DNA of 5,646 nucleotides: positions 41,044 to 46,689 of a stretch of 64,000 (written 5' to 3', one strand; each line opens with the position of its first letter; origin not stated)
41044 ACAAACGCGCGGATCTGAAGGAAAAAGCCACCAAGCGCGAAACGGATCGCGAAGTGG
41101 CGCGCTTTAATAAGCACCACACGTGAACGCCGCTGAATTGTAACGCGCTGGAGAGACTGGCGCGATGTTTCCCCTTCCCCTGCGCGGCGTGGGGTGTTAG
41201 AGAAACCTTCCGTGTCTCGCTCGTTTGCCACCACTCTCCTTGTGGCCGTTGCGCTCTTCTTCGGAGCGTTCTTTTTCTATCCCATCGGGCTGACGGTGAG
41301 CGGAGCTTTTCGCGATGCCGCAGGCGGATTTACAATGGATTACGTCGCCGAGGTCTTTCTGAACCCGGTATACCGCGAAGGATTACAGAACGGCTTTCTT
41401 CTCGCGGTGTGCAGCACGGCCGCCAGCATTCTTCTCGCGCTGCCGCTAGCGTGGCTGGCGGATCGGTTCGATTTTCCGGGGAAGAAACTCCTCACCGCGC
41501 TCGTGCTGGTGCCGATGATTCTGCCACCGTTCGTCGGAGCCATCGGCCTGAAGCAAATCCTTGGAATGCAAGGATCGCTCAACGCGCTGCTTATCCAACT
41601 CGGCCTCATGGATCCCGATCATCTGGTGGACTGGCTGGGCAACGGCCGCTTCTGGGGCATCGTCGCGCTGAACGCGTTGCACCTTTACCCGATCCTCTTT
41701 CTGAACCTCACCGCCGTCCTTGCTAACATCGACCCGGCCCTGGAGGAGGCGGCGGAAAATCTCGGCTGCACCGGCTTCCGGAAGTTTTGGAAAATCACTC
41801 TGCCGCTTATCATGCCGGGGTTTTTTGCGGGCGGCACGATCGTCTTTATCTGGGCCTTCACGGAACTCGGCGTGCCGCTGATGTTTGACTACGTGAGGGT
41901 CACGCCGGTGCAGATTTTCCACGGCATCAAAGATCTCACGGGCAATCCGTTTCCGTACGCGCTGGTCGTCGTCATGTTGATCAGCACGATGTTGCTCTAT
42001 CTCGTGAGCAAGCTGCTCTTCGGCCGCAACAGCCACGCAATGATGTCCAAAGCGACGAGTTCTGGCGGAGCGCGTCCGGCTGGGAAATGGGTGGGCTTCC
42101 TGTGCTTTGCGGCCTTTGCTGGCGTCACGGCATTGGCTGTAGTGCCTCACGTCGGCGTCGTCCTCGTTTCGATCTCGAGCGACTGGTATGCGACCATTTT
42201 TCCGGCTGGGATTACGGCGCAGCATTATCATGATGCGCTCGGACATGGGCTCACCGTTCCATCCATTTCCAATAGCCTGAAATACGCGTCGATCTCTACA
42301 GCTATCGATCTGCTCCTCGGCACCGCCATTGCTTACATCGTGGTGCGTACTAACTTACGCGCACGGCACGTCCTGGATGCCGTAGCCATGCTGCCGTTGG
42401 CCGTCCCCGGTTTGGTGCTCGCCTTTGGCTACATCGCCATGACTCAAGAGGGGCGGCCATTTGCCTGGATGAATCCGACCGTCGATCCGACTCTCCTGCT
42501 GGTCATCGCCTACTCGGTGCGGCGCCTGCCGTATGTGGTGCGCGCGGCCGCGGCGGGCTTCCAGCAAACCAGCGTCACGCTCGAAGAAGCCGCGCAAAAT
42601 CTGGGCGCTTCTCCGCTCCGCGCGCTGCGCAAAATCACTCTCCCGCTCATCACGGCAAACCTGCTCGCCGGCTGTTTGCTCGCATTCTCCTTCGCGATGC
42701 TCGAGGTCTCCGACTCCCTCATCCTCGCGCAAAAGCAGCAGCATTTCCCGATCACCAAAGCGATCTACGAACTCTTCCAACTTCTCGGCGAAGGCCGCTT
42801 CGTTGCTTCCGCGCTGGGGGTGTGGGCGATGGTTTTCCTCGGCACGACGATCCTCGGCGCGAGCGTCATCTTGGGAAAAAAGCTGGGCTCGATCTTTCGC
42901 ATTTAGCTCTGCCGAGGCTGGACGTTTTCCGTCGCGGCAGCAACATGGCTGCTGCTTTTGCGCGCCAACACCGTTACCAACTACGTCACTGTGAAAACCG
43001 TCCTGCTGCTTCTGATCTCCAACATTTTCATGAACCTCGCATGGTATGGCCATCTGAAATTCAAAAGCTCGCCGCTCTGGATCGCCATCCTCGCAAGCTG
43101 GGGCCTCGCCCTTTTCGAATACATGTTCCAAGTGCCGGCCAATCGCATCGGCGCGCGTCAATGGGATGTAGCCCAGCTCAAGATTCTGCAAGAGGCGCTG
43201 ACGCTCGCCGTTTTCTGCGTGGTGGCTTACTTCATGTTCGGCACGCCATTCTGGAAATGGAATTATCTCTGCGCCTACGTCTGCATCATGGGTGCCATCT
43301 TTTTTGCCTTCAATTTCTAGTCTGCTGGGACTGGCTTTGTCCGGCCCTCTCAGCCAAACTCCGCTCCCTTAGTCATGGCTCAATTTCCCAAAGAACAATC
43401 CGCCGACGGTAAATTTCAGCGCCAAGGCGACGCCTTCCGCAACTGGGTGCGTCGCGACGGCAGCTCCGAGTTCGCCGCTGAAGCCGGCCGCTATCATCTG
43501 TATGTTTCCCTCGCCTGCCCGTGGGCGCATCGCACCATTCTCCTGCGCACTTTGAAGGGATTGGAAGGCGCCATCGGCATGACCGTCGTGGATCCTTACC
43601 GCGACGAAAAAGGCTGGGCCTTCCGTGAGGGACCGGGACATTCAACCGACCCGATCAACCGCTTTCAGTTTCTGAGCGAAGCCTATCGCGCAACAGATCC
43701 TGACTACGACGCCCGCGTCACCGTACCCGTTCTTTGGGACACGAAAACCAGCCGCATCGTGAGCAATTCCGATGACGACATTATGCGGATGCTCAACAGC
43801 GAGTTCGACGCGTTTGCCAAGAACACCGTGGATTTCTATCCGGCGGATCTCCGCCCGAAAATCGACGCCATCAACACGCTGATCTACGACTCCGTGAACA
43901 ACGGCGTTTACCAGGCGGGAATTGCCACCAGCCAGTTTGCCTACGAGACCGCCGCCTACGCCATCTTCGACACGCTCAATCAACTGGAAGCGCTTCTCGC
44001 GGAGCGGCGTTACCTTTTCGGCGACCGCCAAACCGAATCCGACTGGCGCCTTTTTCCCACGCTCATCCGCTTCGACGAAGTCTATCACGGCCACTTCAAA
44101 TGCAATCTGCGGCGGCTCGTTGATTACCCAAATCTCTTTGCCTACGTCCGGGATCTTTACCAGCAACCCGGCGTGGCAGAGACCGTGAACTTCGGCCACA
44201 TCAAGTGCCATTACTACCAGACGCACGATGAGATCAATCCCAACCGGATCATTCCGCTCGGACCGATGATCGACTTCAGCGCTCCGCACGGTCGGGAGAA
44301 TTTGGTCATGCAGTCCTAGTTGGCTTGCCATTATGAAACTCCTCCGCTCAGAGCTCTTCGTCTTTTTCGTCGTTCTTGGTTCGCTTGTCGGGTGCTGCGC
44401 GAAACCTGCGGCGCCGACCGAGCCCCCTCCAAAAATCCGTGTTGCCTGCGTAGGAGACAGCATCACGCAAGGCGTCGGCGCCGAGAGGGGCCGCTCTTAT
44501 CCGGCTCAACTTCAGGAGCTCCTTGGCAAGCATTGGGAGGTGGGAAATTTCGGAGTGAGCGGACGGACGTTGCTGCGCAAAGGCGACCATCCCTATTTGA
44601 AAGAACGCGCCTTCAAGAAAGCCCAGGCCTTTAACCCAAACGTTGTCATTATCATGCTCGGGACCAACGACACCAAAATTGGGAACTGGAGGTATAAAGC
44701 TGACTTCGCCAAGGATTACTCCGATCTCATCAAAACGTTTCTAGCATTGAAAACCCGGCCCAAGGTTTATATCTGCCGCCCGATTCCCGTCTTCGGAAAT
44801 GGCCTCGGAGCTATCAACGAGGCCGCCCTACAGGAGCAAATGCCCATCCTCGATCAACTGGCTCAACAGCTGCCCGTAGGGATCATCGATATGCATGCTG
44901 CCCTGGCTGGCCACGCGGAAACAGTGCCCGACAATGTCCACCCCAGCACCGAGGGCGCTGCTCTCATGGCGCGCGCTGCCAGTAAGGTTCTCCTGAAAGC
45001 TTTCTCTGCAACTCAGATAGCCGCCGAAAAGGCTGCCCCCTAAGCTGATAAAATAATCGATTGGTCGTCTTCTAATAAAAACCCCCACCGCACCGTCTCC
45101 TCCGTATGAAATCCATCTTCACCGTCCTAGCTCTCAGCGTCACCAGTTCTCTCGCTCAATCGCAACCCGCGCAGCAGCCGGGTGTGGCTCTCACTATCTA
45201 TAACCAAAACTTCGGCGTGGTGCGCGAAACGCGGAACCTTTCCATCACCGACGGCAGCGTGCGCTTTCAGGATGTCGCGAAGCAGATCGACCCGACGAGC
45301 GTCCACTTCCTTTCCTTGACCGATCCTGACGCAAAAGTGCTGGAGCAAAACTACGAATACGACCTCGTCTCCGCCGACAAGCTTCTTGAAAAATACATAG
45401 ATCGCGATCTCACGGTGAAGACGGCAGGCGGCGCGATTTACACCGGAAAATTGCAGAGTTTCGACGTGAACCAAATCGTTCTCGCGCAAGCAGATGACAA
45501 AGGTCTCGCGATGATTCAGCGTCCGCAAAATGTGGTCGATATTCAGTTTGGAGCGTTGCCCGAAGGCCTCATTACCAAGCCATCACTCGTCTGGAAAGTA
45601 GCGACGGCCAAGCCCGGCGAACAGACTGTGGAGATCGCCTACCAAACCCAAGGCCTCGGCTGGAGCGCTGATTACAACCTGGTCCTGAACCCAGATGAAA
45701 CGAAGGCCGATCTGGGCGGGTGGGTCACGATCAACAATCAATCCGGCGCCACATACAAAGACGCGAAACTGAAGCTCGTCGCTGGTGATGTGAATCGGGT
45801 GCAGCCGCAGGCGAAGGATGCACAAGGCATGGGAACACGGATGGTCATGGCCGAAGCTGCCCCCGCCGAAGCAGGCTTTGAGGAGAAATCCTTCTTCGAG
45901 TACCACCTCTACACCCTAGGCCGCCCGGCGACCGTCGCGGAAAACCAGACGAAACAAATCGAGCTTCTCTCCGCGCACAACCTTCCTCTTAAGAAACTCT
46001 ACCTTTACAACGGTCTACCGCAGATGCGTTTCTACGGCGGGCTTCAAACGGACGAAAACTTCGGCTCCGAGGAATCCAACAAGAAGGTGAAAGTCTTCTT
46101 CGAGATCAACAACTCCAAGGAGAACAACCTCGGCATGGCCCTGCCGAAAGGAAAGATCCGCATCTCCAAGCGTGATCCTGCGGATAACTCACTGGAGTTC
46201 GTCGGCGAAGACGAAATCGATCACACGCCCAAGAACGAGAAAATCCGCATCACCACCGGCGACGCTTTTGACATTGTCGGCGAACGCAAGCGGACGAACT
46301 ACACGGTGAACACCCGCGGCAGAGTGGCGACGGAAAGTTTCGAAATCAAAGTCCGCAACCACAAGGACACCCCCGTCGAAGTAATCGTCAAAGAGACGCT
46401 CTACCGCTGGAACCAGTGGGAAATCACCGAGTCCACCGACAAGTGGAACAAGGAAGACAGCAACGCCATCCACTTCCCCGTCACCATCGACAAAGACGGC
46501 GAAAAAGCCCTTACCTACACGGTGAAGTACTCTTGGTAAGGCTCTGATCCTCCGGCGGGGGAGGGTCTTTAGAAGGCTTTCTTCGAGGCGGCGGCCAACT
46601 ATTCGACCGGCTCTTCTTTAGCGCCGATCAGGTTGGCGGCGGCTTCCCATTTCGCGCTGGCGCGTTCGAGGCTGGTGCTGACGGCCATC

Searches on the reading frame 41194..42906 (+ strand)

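Call 70: search_protein_families(library=pfam, proteins=[window:41194-42906:+], max_evalue=0.001)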
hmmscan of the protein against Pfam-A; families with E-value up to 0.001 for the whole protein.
window:41194-42906:+ (570 aa): 1 family
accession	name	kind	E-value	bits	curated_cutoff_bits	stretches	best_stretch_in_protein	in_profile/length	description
PF00528.27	BPD_transp_1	-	4.2e-25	89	26.4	2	83-276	2-175/184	Binding-protein-dependent transport system inner membrane component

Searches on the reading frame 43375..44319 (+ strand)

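Call 70: search_protein_families(library=pfam, proteins=[window:43375-44319:+], max_evalue=0.001)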
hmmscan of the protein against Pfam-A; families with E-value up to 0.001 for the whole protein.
window:43375-44319:+ (314 aa): 3 families
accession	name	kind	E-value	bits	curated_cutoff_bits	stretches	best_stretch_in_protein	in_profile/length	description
PF13410.11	GST_C_2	-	2.6e-14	53.5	24.9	1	188-259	2-68/69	Glutathione S-transferase, C-terminal domain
PF13409.12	GST_N_2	-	1.3e-07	32.6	25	1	47-142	1-69/70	Glutathione S-transferase, N-terminal domain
PF17171.9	GST_C_6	-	0.00029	20.9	28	0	200-259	4-62/64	Glutathione S-transferase, C-terminal domain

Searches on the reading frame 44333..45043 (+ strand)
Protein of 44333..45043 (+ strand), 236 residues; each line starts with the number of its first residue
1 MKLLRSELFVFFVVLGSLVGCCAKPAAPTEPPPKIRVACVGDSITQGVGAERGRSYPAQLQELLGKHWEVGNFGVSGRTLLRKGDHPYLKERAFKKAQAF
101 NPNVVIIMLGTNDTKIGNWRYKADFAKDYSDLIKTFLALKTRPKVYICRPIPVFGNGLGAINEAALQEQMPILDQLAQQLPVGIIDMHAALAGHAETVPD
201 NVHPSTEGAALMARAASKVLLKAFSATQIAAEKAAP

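Call 70: search_protein_families(library=pfam, proteins=[window:44333-45043:+], max_evalue=0.001)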
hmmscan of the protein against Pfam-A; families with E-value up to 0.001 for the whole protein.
window:44333-45043:+ (236 aa): 3 families
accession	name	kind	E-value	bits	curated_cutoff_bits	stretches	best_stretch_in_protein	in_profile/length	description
PF13472.12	Lipase_GDSL_2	-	4e-27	96.3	32.9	1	39-211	1-178/178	GDSL-like Lipase/Acylhydrolase family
PF00657.28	Lipase_GDSL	-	6.6e-15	56.3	23.6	1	37-215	1-207/208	GDSL-like Lipase/Acylhydrolase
PF04311.20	DUF459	-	1e-05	25.4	27.2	1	36-177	1-135/197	Protein of unknown function (DUF459)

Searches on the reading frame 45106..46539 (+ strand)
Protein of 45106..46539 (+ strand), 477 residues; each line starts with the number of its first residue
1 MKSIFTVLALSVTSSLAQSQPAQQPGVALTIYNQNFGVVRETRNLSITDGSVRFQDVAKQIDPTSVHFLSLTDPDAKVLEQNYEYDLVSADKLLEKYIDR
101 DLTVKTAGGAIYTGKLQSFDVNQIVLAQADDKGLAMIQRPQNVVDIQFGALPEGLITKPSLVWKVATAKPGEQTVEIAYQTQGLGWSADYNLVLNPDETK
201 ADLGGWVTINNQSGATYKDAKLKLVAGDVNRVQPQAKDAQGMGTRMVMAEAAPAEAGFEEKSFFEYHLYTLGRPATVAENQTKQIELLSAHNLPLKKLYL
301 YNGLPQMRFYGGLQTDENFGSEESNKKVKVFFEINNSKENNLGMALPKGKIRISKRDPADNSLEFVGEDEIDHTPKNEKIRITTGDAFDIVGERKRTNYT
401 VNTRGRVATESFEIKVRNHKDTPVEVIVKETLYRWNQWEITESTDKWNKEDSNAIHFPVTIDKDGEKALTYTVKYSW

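Call 70: search_protein_families(library=pfam, proteins=[window:45106-46539:+], max_evalue=0.001)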
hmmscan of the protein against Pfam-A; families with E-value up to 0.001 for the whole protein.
window:45106-46539:+ (477 aa): 1 family
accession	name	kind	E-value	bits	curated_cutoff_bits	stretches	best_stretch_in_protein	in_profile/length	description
PF13598.12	DUF4139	-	1.4e-09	38.4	31.8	1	175-473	1-199/205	Domain of unknown function (DUF4139)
